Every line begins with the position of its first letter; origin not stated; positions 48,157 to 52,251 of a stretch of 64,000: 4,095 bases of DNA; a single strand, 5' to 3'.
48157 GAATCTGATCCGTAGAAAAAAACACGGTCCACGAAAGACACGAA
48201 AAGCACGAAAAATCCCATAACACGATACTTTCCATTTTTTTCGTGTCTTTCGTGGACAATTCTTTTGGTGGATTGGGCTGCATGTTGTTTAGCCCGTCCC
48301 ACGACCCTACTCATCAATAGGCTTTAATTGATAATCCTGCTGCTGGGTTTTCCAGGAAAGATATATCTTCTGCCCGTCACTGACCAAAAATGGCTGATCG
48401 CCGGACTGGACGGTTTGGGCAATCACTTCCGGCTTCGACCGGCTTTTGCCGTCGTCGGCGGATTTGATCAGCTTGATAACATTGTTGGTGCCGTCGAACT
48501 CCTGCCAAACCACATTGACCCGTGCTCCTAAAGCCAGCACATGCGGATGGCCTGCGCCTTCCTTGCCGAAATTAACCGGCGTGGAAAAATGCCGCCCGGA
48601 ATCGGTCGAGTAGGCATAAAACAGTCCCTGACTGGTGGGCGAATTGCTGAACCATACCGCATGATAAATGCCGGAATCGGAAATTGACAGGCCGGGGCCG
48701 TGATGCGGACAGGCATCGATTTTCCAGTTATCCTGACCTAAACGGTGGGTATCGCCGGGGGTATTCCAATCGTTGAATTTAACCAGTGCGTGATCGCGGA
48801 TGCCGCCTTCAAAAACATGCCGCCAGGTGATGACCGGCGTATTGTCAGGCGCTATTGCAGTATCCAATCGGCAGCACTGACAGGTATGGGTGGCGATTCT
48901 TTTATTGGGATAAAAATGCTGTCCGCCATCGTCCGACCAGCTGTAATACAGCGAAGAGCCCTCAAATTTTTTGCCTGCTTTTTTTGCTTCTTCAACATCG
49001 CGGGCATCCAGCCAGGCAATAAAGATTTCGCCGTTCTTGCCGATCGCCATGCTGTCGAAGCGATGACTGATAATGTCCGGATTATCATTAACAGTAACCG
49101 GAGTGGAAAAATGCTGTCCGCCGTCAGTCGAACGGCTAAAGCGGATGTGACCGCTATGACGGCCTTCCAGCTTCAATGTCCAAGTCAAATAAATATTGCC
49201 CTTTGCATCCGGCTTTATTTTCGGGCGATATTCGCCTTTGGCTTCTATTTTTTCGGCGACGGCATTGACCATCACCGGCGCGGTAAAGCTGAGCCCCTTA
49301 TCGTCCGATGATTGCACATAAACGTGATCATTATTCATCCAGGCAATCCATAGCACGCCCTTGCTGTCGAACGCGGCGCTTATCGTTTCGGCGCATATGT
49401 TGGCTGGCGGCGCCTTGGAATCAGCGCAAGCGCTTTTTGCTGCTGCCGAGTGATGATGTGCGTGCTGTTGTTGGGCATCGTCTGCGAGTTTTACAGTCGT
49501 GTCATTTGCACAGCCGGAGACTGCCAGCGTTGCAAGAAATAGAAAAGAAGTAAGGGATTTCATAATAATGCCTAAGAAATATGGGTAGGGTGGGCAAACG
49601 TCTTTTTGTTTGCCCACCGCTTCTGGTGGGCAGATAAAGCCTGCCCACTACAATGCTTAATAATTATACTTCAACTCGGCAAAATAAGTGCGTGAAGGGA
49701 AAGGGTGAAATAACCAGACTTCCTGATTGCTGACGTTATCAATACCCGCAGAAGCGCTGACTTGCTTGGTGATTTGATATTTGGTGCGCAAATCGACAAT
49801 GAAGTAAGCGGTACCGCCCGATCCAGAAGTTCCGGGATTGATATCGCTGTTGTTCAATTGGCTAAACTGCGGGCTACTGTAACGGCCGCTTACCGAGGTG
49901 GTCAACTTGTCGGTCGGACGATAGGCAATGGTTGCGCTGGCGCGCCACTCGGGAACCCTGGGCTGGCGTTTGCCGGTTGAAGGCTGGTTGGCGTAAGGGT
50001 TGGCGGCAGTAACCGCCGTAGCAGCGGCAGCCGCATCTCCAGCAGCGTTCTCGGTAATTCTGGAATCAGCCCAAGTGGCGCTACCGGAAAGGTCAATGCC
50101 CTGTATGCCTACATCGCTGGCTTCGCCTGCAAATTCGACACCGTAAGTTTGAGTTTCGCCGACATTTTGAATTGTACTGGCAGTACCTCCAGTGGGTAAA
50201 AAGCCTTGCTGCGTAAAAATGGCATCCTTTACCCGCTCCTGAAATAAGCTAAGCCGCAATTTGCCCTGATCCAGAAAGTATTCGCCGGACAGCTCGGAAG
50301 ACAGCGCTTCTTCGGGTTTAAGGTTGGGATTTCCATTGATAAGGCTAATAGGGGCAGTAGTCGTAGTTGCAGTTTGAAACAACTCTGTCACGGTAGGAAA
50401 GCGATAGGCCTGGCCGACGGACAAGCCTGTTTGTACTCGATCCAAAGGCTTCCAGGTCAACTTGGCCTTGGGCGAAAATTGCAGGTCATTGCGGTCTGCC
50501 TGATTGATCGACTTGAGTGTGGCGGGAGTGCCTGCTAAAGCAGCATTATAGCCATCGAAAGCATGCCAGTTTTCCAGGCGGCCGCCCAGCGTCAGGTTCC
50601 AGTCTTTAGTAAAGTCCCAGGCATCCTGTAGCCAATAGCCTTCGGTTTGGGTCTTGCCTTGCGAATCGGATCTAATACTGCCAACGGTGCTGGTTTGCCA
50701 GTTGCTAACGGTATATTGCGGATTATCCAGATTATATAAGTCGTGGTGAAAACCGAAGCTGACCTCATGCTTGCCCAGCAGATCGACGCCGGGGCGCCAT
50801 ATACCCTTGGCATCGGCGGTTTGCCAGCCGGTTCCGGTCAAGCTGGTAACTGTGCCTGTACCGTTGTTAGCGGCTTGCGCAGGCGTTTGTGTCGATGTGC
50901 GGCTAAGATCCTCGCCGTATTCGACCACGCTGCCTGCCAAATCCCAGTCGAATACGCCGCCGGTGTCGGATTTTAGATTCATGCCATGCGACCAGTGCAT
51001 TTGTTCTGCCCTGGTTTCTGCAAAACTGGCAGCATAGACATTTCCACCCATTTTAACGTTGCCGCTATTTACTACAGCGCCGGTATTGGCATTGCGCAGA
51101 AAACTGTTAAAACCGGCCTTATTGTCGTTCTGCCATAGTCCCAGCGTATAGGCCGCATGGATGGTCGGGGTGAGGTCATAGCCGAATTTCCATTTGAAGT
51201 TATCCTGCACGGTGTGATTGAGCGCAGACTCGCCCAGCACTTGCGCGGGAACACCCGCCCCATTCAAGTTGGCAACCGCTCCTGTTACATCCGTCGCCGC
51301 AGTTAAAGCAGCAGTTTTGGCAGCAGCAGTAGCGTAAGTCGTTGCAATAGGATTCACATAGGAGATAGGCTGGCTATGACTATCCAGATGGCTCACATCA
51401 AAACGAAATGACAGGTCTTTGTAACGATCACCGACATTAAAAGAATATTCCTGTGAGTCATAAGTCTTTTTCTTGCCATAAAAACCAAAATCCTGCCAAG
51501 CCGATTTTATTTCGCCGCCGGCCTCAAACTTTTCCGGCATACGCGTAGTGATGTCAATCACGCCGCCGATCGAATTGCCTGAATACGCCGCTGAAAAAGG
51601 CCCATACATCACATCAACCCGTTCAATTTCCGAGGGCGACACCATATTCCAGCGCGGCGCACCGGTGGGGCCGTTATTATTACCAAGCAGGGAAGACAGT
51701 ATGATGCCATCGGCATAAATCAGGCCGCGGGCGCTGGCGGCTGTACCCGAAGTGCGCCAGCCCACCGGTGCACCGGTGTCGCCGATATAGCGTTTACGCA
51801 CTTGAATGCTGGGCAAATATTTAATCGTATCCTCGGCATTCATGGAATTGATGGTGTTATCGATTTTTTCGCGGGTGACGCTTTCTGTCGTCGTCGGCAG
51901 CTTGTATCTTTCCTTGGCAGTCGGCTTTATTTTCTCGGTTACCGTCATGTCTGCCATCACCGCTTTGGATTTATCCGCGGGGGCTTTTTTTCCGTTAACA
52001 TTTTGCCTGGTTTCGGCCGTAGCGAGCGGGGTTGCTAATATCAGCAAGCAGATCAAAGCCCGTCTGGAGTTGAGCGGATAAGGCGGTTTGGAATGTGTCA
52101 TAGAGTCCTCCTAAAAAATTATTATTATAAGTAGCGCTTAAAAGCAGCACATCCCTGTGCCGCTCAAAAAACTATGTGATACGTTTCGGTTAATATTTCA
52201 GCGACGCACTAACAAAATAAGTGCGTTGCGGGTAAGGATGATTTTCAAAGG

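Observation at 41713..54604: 13-kb single-strand block: 2 TonB-dependent receptors + BNR-propeller lipoprotein + ABC ATPase/2x DUF3526 permeases + DedA + TonB-ExbB-ExbD; candidate uncharacterised uptake/trafficking system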

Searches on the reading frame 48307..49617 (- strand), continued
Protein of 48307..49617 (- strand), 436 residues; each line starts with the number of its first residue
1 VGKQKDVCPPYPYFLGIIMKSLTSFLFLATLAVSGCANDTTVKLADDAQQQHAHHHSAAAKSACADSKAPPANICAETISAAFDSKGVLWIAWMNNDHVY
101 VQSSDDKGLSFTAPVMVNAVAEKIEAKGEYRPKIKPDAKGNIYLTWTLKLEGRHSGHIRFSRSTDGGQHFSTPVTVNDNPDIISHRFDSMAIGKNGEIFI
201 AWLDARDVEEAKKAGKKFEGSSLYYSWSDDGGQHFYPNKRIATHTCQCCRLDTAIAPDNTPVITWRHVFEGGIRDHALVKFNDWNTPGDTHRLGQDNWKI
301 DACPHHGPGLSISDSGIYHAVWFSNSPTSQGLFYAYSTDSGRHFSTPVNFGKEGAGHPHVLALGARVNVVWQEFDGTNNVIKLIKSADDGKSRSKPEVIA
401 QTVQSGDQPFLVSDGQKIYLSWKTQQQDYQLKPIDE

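Call 82: search_protein_families(library=pfam, max_evalue=0.01, proteins=[P0132, P0149, P0154, P0165, P0171, P0164, P0212, P0180, P0197, P0141])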
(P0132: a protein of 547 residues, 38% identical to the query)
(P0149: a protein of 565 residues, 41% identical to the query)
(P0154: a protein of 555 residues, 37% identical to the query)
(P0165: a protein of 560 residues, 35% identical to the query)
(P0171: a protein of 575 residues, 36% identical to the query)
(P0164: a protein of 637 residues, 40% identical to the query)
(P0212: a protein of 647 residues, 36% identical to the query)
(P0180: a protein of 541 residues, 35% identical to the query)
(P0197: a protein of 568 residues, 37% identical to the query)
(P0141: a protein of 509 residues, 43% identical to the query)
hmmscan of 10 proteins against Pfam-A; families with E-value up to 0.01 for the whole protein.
P0132 (547 aa): 8 families
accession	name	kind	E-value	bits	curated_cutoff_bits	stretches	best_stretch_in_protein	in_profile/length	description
PF13088.12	BNR_2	-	1.1e-10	41.8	31.4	1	248-388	140-274/277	BNR repeat-like domain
PF02012.26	BNR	-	7.1e-09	34.8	27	0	305-315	2-12/12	BNR/Asp-box repeat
PF15892.11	BNR_4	-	1.2e-06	28.5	27.3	0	279-315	155-195/272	BNR repeat-containing family member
PF24316.1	Tli3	-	5.1e-06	27.3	27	0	68-112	84-127/129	T6SS Tli3 immunity protein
PF08534.16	Redoxin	-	0.00049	20.3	26.6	1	427-485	27-86/148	Redoxin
PF00578.27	AhpC-TSA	-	0.00059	20.2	26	1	427-471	24-71/124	AhpC/TSA family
PF11666.13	DUF2933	-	0.0039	17.7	21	1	4-35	18-49/52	Protein of unknown function (DUF2933)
PF15902.12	Sortilin-Vps10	-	0.0068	15.7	33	0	305-366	5-111/446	Sortilin, neurotensin receptor 3,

P0149 (565 aa): 4 families
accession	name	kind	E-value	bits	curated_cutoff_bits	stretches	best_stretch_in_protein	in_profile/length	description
PF13088.12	BNR_2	-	1.7e-05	24.8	31.4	0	340-391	232-273/277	BNR repeat-like domain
PF02012.26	BNR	-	6e-05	22.9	27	0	131-141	2-12/12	BNR/Asp-box repeat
PF04616.20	Glyco_hydro_43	-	0.0002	21.3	32.2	1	95-181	68-145/288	Glycosyl hydrolases family 43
PF24316.1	Tli3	-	0.00063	20.5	27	0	69-113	84-127/129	T6SS Tli3 immunity protein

P0154 (555 aa): 2 families
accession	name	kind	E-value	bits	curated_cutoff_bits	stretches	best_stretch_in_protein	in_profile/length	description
PF13088.12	BNR_2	-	4.6e-05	23.3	31.4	0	334-390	216-272/277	BNR repeat-like domain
PF15892.11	BNR_4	-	0.001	18.9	27.3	0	162-212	154-197/272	BNR repeat-containing family member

P0165 (560 aa): 3 families
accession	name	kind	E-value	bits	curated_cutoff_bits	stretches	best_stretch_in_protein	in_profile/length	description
PF13088.12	BNR_2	-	0.0035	17.2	31.4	0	138-210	134-203/277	BNR repeat-like domain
PF00578.27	AhpC-TSA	-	0.0057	17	26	0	433-487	10-70/124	AhpC/TSA family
PF02012.26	BNR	-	0.0078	16.5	27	0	354-363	1-10/12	BNR/Asp-box repeat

P0171 (575 aa): 3 families
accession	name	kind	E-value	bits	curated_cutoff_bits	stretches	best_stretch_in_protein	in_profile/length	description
PF13088.12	BNR_2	-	3.8e-06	26.9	31.4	0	81-180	114-206/277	BNR repeat-like domain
PF02012.26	BNR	-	3.7e-05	23.5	27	0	386-396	1-11/12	BNR/Asp-box repeat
PF00578.27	AhpC-TSA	-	0.0027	18.1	26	0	459-564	24-102/124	AhpC/TSA family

P0164 (637 aa): 2 families
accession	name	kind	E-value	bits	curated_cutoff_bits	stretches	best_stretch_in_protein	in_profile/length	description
PF13088.12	BNR_2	-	0.00089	19.1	31.4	0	48-124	126-205/277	BNR repeat-like domain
PF02012.26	BNR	-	0.0092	16.3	27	0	408-418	2-12/12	BNR/Asp-box repeat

P0212 (647 aa): 2 families
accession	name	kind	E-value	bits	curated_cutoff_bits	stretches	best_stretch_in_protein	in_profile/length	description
PF13088.12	BNR_2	-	1.8e-07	31.3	31.4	0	336-422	179-268/277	BNR repeat-like domain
PF02012.26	BNR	-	0.0011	19.1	27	0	236-245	2-11/12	BNR/Asp-box repeat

P0180 (541 aa): 1 family
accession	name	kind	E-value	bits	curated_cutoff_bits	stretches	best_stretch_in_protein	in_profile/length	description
PF13088.12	BNR_2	-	3.6e-06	27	31.4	0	184-288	114-211/277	BNR repeat-like domain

P0197 (568 aa): 1 family
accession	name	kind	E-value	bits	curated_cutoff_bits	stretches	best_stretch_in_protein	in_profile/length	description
PF13088.12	BNR_2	-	8.7e-05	22.4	31.4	1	66-212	73-200/277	BNR repeat-like domain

P0141 (509 aa): 2 families
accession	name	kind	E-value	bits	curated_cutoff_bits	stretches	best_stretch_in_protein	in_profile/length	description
PF13088.12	BNR_2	-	5.2e-10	39.6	31.4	2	9-176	20-180/277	BNR repeat-like domain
PF02012.26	BNR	-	4e-06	26.4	27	0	73-81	3-11/12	BNR/Asp-box repeat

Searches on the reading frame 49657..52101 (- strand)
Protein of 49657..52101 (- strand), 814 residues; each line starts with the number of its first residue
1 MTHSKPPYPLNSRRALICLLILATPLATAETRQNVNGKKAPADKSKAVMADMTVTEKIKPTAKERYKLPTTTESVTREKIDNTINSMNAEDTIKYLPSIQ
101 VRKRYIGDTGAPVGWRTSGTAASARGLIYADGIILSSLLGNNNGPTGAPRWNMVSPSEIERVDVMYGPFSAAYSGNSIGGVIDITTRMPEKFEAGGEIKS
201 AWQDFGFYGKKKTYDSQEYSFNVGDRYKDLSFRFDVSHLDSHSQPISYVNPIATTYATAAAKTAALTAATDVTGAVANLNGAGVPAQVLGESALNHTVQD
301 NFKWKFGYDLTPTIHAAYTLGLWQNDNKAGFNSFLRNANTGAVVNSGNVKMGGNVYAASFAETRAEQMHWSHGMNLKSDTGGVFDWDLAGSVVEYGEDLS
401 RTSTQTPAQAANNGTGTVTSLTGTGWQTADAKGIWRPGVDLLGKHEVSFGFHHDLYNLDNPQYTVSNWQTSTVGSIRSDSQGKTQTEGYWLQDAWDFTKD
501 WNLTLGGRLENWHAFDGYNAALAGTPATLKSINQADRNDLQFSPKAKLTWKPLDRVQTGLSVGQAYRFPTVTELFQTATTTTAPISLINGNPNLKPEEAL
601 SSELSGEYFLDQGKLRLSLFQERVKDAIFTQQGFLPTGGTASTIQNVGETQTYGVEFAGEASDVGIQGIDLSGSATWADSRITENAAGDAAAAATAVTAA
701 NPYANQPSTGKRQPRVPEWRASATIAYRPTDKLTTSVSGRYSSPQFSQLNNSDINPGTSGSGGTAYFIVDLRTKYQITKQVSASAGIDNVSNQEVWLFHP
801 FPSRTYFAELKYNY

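Call 3: search_protein_families(library=pfam, proteins=[window:49657-52101:-])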
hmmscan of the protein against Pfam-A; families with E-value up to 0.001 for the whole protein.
window:49657-52101:- (814 aa): 3 families
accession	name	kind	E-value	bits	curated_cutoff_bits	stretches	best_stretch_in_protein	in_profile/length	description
PF00593.30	TonB_dep_Rec_b-barrel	-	4.4e-49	169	27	1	325-790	15-436/436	TonB dependent receptor-like, beta-barrel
PF07715.20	Plug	-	3.2e-13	50.5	23.9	1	67-181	4-107/107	TonB-dependent Receptor Plug Domain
PF14905.12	OMP_b-brl_3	-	3.3e-13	49.9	27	1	499-746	126-339/408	Outer membrane protein beta-barrel family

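Call 4: search_protein_families(library=ncbifam, proteins=[window:49657-52101:-])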
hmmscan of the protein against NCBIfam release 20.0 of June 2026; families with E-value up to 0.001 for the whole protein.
window:49657-52101:- (814 aa): 21 families
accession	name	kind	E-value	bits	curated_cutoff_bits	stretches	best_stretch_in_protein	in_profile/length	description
TIGR01786.1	TonB-hemlactrns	subfamily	2e-41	142.1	323.75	1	52-794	3-685/719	TonB-dependent hemoglobin/transferrin/lactoferrin family receptor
TIGR01785.1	TonB-hemin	subfamily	1.2e-35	123.1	316.85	2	472-813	347-676/677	TonB-dependent heme/hemoglobin receptor family protein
TIGR01783.1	TonB-siderophor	subfamily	1.3e-27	96.8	223.5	2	462-794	336-619/649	TonB-dependent siderophore receptor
TIGR01779.1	TonB-B12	equivalog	1.9e-17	63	599.7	2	548-812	393-612/614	TonB-dependent vitamin B12 receptor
NF049945.1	TonB_dep_FCYXU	equivalog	7.5e-16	57.9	825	1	150-234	130-208/697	TonB-dependent receptor, FCYXU motif-type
NF007926.1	PRK10641.1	equivalog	5.1e-15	55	836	2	71-190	47-157/617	TonB-dependent vitamin B12 receptor BtuB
NF010038.0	PRK13513.1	equivalog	2.3e-14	52.9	942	2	541-795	395-637/659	ligand-gated channel protein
NF010048.1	PRK13524.1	subfamily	2.9e-14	52.5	493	2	585-795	520-711/744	FepA family TonB-dependent siderophore receptor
NF010010.0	PRK13483.1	equivalog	6.1e-14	50.9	927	2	29-191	12-167/660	ligand-gated channel protein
NF049944.1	TonB_dep_PUIUD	equivalog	6.2e-12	44.6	850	1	485-657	392-552/686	TonB-dependent receptor, PUIUD motif-type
TIGR01776.1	TonB-tbp-lbp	subfamily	9.3e-12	43.7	468.8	1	491-794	604-904/946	lactoferrin/transferrin family TonB-dependent receptor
NF010051.0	PRK13528.1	subfamily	6.4e-11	41.2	583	1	55-192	36-177/727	FepA family TonB-dependent siderophore receptor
NF010012.0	PRK13486.1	equivalog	8.6e-11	40.9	924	1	533-794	408-652/696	TonB-dependent receptor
NF050067.1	TonBEntbctnRecCfrA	equivalog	2.1e-10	39.6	1200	1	156-210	127-182/698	TonB-dependent ferric enterobactin receptor CfrA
NF007478.2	PRK10064.1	equivalog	8e-10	37.6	745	2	541-795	393-641/663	catecholate siderophore receptor CirA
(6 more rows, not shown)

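Call 31: search_solved_structures(query=window:49657-52101:-, max_evalue=0.001)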
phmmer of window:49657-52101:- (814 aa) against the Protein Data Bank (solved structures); distinct sequences matched with E-value up to 0.001: 12.
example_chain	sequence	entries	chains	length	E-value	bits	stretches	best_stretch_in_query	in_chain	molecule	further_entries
8the_A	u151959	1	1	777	4.8e-18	67.8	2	34-197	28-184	Heme/hemoglobin uptake outer membrane receptor PhuR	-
2hdf_A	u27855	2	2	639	3.7e-08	35.1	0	68-203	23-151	Colicin I receptor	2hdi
9nn6_A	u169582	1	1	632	3.9e-08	35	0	69-203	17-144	Colicin I receptor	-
1fep_A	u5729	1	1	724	9e-08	33.8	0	706-797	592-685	FERRIC ENTEROBACTIN RECEPTOR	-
1nqf_A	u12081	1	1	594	7.8e-07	30.7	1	68-208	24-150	Vitamin B12 receptor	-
5fr8_A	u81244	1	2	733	5.8e-06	27.9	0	541-814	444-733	TONB-DEPENDENT SIDEROPHORE RECEPTOR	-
3qlb_A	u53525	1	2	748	4.7e-05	24.8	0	69-235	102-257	Enantio-pyochelin receptor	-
6i96_A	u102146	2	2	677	9.4e-05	23.9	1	60-190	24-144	Metal-pseudopaline receptor CntO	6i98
6i97_A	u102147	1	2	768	0.00012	23.5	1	60-190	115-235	Metal-pseudopaline receptor CntO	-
6z8a_A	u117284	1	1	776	0.00012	23.5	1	60-190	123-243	Ferrioxamine receptor FoxA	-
8b43_A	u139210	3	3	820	0.00014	23.3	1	60-190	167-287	Metal-pseudopaline receptor CntO | Ferrioxamine receptor FoxA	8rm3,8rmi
5fp2_A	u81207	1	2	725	0.00029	22.2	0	151-190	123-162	FERRIC ENTEROBACTIN RECEPTOR PIRA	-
